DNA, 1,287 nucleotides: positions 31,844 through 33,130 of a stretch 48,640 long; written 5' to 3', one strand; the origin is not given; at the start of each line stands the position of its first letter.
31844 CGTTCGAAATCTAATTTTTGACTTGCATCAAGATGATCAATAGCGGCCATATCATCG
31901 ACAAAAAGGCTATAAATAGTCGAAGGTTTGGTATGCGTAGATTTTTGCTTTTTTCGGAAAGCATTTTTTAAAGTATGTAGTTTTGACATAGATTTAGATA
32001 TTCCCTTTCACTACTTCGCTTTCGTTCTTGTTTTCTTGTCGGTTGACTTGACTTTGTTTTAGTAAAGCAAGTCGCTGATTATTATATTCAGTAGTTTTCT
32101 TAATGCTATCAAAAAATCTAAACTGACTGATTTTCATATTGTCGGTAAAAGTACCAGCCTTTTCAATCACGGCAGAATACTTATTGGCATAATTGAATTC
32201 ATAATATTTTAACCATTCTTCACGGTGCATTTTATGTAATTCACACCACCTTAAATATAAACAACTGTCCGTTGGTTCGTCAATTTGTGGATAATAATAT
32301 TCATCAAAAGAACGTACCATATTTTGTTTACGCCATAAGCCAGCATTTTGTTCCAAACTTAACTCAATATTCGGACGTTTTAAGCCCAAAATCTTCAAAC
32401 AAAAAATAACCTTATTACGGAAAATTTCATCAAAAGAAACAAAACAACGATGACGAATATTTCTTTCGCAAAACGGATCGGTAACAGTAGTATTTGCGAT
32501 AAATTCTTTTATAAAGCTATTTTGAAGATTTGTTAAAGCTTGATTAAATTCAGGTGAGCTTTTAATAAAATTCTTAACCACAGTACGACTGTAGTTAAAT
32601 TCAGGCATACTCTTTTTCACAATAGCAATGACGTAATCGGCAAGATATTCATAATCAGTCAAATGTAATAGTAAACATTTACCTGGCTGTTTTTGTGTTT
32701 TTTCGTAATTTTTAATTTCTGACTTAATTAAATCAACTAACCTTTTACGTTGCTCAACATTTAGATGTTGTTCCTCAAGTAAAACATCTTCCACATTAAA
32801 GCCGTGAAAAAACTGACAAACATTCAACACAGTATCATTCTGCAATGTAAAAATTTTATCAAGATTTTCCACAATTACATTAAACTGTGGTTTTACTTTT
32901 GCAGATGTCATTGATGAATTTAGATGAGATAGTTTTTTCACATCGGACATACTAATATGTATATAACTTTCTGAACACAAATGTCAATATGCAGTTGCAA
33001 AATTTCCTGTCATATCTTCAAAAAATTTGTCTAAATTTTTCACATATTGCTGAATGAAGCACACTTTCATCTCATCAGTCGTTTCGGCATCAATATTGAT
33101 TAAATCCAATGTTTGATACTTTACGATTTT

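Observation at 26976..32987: Tandem array of five diverged paralogs of a protein family I cannot place, each copy or pair with its own stereotyped promoter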

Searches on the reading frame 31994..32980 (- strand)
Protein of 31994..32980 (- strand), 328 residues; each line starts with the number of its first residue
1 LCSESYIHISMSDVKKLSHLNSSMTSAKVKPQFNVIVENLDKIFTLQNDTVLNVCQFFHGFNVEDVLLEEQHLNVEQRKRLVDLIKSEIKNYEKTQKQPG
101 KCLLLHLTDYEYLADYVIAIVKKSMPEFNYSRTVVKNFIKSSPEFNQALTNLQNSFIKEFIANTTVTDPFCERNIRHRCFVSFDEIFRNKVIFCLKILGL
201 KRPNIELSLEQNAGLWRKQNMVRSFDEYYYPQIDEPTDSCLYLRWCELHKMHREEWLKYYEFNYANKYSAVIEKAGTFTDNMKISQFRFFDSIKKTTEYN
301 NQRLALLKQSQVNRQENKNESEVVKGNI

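Call 4: search_protein_families(library=pfam, proteins=[window:31994-32980:-], max_evalue=1)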
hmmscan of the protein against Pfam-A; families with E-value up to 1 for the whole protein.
window:31994-32980:- (328 aa): 5 families
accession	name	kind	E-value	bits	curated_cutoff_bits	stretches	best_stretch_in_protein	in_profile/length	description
PF24449.1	T4_y05I_N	-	0.0045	18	24.9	1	6-87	29-93/99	y05I-like putative transcription factor N-terminal domain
PF25000.1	DUF7779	-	0.046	14.4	27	0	290-320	45-75/95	Domain of unknown function (DUF7779)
PF09983.15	JetD_C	-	0.051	13.3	22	1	12-66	21-74/179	Wadjet protein JetD, C-terminal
PF00797.23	Acetyltransf_2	-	0.073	13.3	22.8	1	247-319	141-211/240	N-acetyltransferase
PF14853.12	Fis1_TPR_C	-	0.12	13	25.3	1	117-150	6-39/53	Fis1 C-terminal tetratricopeptide repeat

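Call 5: search_protein_families(library=ncbifam, proteins=[window:31994-32980:-], max_evalue=1)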
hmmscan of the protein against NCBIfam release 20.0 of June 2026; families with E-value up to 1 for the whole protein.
window:31994-32980:- (328 aa): 0 families

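Call 6: search_protein_families(library=phrogs, proteins=[window:31994-32980:-], max_evalue=1)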
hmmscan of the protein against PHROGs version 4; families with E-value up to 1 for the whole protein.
window:31994-32980:- (328 aa): 2 families
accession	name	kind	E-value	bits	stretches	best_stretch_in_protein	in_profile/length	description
phrog_1502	-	unknown function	0.014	16.4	1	6-92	29-99/178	-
phrog_4046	-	unknown function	0.3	11.5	0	252-311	117-176/301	-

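Call 7: search_protein_families(library=padloc, proteins=[window:31994-32980:-], max_evalue=1)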
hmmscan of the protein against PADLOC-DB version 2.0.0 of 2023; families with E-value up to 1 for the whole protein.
window:31994-32980:- (328 aa): 0 families
